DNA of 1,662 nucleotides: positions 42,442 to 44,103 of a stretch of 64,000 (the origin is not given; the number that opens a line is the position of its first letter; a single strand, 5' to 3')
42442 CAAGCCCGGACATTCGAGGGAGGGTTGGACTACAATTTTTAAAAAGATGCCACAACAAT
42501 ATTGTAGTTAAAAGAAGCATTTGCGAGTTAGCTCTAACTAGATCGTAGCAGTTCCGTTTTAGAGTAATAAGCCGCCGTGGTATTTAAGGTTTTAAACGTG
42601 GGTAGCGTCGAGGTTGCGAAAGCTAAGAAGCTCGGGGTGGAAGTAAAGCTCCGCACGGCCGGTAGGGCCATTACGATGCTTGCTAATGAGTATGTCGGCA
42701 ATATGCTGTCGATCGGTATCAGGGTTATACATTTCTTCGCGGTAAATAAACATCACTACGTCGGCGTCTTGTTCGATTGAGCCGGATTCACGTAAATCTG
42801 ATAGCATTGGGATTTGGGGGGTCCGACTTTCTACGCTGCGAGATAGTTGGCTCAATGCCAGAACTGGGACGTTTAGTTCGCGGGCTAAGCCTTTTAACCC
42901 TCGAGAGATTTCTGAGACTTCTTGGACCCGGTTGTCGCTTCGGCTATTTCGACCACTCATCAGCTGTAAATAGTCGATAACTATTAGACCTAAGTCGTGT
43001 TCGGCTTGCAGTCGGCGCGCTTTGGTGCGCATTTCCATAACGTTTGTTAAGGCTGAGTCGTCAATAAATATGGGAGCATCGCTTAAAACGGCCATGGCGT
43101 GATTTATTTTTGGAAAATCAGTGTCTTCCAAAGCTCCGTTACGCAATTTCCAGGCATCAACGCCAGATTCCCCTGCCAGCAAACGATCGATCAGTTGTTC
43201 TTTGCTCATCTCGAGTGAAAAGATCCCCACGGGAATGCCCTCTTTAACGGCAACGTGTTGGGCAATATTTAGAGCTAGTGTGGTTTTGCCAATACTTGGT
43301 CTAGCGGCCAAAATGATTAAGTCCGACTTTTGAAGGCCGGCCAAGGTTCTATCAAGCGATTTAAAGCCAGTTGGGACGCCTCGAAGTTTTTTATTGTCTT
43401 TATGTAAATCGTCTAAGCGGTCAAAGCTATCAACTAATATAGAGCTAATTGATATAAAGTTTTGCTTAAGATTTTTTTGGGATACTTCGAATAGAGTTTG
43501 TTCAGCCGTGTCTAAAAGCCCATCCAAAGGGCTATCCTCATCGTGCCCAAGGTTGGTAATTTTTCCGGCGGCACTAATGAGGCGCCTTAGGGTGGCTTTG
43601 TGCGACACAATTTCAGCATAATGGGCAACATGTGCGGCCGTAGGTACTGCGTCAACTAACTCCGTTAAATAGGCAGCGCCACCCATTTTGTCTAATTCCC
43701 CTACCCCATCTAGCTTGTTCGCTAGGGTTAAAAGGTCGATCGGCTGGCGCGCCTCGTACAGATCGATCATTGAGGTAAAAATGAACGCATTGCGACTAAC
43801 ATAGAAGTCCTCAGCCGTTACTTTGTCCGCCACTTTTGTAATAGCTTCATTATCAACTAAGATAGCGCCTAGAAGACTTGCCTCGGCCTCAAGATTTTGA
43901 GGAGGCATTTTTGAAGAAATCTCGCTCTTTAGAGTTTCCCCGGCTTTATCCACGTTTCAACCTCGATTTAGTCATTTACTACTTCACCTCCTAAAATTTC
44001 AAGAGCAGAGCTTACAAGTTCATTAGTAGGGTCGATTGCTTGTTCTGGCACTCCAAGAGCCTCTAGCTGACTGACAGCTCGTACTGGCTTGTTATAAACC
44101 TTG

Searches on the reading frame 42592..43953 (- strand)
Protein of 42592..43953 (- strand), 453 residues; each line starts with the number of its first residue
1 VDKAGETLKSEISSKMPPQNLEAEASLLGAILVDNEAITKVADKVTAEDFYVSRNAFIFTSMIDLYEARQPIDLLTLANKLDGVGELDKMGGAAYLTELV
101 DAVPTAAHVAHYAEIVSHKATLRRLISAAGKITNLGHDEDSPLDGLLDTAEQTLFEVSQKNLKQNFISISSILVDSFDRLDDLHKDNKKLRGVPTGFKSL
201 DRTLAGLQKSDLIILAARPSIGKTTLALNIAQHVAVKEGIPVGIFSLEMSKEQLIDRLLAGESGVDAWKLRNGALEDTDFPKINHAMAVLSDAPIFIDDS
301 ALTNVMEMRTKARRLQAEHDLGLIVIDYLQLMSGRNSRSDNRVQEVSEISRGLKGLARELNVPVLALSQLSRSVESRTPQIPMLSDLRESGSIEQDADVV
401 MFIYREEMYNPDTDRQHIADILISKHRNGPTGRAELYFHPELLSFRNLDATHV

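Call 16: search_protein_families(library=pfam, proteins=[window:42592-43953:-])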
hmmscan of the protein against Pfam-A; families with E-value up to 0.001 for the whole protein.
window:42592-43953:- (453 aa): 4 families
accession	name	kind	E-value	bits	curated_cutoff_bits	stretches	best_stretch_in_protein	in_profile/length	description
PF03796.21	DnaB_C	-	2.8e-108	361.6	27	1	192-447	1-255/255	DnaB-like helicase C terminal domain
PF00772.26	DnaB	-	5e-34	116.9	23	1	17-117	2-102/103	DnaB-like helicase N terminal domain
PF13481.12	AAA_25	-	7.5e-15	55.5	27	1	205-370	27-190/195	AAA domain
PF06745.19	ATPase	-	0.00018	21.4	26.6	1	193-335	1-134/231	KaiC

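Call 17: find_related_loci(query=window:42592-43953:-, collection=genome_contigs, flank=10000)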
Query window:42592-43953:- (453 aa) in genome_contigs; peptide patterns used: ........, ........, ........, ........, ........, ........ (x = any residue, [..] = any of these).
413 stretches matched a pattern; 303 encode a relative of the query (tblastn E <= 1e-3); the best 80 are kept; 80 distinct loci.
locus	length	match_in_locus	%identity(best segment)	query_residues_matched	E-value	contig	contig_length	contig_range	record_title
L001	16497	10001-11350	84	1-450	0e+0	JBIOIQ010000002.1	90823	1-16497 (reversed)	MAG: Candidatus Saccharimonadia bacterium isolate GcC11-16 k141_1683862_length_90823_cov_43.0000, whole genome shotgun s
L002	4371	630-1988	75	1-453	0e+0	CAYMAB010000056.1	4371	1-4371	MAG TPA_asm: uncultured Candidatus Saccharimonadales bacterium isolate binchicken_co54_498 genome assembly, contig: NODE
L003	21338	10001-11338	74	4-449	0e+0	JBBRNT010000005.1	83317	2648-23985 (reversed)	MAG: Candidatus Saccharimonadia bacterium isolate La1_metabat2.191 LA1C_B2.191_k141_222302L_83317_cov_15.9877, whole gen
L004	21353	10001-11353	74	1-451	0e+0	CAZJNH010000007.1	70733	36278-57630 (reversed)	MAG TPA_asm: uncultured Candidatus Saccharibacteria bacterium isolate SRP200132_co1_169 genome assembly, contig: NODE_50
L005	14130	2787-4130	75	3-449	0e+0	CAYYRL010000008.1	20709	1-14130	MAG TPA_asm: uncultured Candidatus Saccharimonadales bacterium isolate SRP200132_co2_252 genome assembly, contig: NODE_2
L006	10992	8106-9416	79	18-452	0e+0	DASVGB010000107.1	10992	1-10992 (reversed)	MAG TPA_asm: Candidatus Saccharimonadia bacterium isolate SMAG_U2104 k141_923985, whole genome shotgun sequence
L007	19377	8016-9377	74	1-453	0e+0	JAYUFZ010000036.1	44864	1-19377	MAG: bacterium isolate GFS_7960 GFS_7960_35, whole genome shotgun sequence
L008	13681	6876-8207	76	12-453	0e+0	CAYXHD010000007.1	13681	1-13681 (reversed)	MAG TPA_asm: uncultured Candidatus Saccharibacteria bacterium isolate SRP286056_co1_468 genome assembly, contig: NODE_56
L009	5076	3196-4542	73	1-453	0e+0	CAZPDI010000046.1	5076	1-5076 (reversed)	MAG TPA_asm: uncultured Candidatus Saccharibacteria bacterium isolate SRP296810_co1_14 genome assembly, contig: NODE_240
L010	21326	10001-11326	74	10-452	0e+0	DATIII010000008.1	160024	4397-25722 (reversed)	MAG TPA_asm: Candidatus Saccharimonadales bacterium isolate SMAG_U15661 k141_744702, whole genome shotgun sequence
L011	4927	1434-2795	73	1-453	0e+0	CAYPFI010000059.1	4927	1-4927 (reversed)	MAG TPA_asm: uncultured Candidatus Saccharibacteria bacterium isolate binchicken_co398_170 genome assembly, contig: NODE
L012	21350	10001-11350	71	1-451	0e+0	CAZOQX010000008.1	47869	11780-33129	MAG TPA_asm: uncultured Candidatus Saccharibacteria bacterium isolate SRP200132_co1_772 genome assembly, contig: NODE_11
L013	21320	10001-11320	73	10-449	0e+0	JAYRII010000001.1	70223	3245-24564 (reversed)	MAG: Candidatus Saccharimonadia bacterium isolate SZ_szas25bin.4 k141_31203, whole genome shotgun sequence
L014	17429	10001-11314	72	15-452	0e+0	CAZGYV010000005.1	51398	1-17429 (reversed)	MAG TPA_asm: uncultured Candidatus Saccharibacteria bacterium isolate SRP192515_co1_377 genome assembly, contig: NODE_46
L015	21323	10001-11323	73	12-452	0e+0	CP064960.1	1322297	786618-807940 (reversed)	MAG: bacterium isolate Aved_18-Q3-R54-62_BAT3C.16_uni chromosome, complete genome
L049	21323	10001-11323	70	5-445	0e+0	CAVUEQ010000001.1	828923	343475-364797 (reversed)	MAG: uncultured bacterium isolate MFD04944.bin.2.55 genome assembly, contig: contig_29178, whole genome shotgun sequence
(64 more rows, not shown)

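Call 25: search_protein_families(library=pfam, proteins=[L049:2513-3310:+], max_evalue=0.01)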
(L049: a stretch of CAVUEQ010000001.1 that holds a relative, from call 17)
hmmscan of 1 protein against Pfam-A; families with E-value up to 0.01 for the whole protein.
L049:2513-3310:+ (265 aa): 3 families
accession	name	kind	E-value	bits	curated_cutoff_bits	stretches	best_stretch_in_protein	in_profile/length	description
PF12762.13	DDE_Tnp_IS1595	-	4.1e-12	46.8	27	1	117-242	2-149/153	ISXO2-like transposase domain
PF13551.12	HTH_29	-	0.001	19.5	28.1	1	72-106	3-37/64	Winged helix-turn helix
PF13384.12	HTH_23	-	0.0013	19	24.6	1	70-108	7-45/50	Homeodomain-like domain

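Call 40: find_encoding_contigs(protein=window:42592-43953:-, flank=10000, max_places=10)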
Protein window:42592-43953:- (453 aa): 1 contig read that carries it; 1 place shown.
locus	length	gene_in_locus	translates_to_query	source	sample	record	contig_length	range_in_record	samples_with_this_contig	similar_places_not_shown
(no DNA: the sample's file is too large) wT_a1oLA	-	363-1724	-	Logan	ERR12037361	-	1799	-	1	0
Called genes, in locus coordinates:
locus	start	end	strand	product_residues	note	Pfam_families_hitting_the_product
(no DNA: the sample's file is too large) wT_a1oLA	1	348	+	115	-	?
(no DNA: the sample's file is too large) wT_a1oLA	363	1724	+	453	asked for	PF00772:DnaB, PF13481:AAA_25, PF03796:DnaB_C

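Call 41: search_protein_families(library=ncbifam, proteins=[L049:2513-3310:+], max_evalue=0.01)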
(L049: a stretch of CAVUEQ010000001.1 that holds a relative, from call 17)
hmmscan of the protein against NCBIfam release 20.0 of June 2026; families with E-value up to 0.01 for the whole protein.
L049:2513-3310:+ (265 aa): 2 families
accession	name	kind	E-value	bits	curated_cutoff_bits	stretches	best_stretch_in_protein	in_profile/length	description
NF033547.1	transpos_IS1595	equivalog_domain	3e-18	66.5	75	1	68-247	9-214/215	IS1595 family transposase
NF033550.5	transpos_ISL3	equivalog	6.9e-05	22.1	180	1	32-171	37-172/370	ISL3 family transposase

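Call 51: find_homologous_proteins(query=L049:2513-3307:+, max_evalue=1e-10)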
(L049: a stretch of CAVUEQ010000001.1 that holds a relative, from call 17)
Query L049:2513-3307:+ (265 aa): 41 proteins with E <= 1e-10 among 715 candidates.
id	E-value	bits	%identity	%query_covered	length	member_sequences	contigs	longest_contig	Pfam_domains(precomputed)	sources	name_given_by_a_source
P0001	2.1e-163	560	89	100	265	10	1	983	PF12762.14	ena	-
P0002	7.9e-157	539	85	100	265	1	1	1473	PF12762.14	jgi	jgi:hypothetical protein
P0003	2.0e-156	537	85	100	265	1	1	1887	PF12762.14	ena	-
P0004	3.2e-156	537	85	100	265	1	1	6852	PF12762.14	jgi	jgi:transposase-like protein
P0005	1.4e-154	531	84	100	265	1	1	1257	PF12762.14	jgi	jgi:transposase-like protein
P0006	2.8e-154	530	84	100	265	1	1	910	PF12762.14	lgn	-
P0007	6.0e-154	529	83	100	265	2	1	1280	PF12762.14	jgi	-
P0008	6.6e-153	526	84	100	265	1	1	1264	PF12762.14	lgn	-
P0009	6.0e-151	519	81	100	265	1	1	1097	PF12762.14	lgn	-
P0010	1.4e-150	518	82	100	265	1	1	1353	PF12762.14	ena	-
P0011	2.8e-149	514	81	100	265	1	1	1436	PF12762.14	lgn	-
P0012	6.4e-148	509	81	100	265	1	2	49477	PF12762.14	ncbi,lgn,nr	ncbi:MAG TPA: transposase [Candidatus Saccharimonadia bacterium]|nr:transposase [Candidatus Sacchari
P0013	3.8e-143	494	88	90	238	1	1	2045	PF12762.14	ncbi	-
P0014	4.7e-142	490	78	98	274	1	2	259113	PF12762.14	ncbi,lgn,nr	ncbi:transposase [Candidatus Saccharibacteria bacterium]|nr:transposase [Candidatus Saccharibacteria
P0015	5.0e-138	477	75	100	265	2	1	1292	PF12762.14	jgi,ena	-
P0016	4.0e-134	464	74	100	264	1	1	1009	PF12762.14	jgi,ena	jgi:hypothetical protein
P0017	2.3e-127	442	72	100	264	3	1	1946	PF12762.14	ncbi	-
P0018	7.4e-127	440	71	100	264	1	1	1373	PF12762.14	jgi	-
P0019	9.5e-127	440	71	100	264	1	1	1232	PF12762.14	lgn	-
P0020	1.1e-126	440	70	100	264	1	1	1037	PF12762.14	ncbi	-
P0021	1.5e-125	436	70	100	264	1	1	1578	PF12762.14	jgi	jgi:transposase-like protein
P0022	4.0e-125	435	69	100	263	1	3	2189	PF12762.14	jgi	jgi:hypothetical protein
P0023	5.7e-124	431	69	100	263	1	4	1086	PF12762.14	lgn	-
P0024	2.9e-123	429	70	100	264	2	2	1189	PF12762.14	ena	-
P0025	1.2e-122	427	69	100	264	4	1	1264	PF12762.14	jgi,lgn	-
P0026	2.7e-122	425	68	100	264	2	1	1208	PF12762.14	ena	-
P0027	2.8e-121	422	67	100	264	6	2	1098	PF12762.14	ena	-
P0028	5.8e-121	421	66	100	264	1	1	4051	PF12762.14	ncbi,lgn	-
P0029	3.4e-119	415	69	100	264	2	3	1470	PF12762.14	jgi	jgi:hypothetical protein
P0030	6.6e-119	414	66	99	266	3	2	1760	PF12762.14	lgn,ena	-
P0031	1.7e-118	413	66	100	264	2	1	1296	PF12762.14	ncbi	-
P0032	2.6e-118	412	66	100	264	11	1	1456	PF12762.14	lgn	-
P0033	7.2e-118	411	67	97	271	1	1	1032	PF12762.14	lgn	-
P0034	2.4e-117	409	64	100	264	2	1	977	PF12762.14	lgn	-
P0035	7.7e-116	404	66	97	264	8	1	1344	PF12762.14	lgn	-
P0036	3.9e-107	376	62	98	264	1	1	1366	PF12762.14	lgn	-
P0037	3.1e-105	369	62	100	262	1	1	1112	PF12762.14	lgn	-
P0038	1.1e-96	341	68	82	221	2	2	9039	PF12762.14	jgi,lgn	jgi:hypothetical protein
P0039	3.9e-85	304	70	72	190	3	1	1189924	PF12762.14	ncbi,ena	-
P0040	3.4e-37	146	43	72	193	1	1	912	PF12762.14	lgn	-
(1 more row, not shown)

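Call 52: find_encoding_contigs(protein=P0039, flank=3000, max_places=4)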
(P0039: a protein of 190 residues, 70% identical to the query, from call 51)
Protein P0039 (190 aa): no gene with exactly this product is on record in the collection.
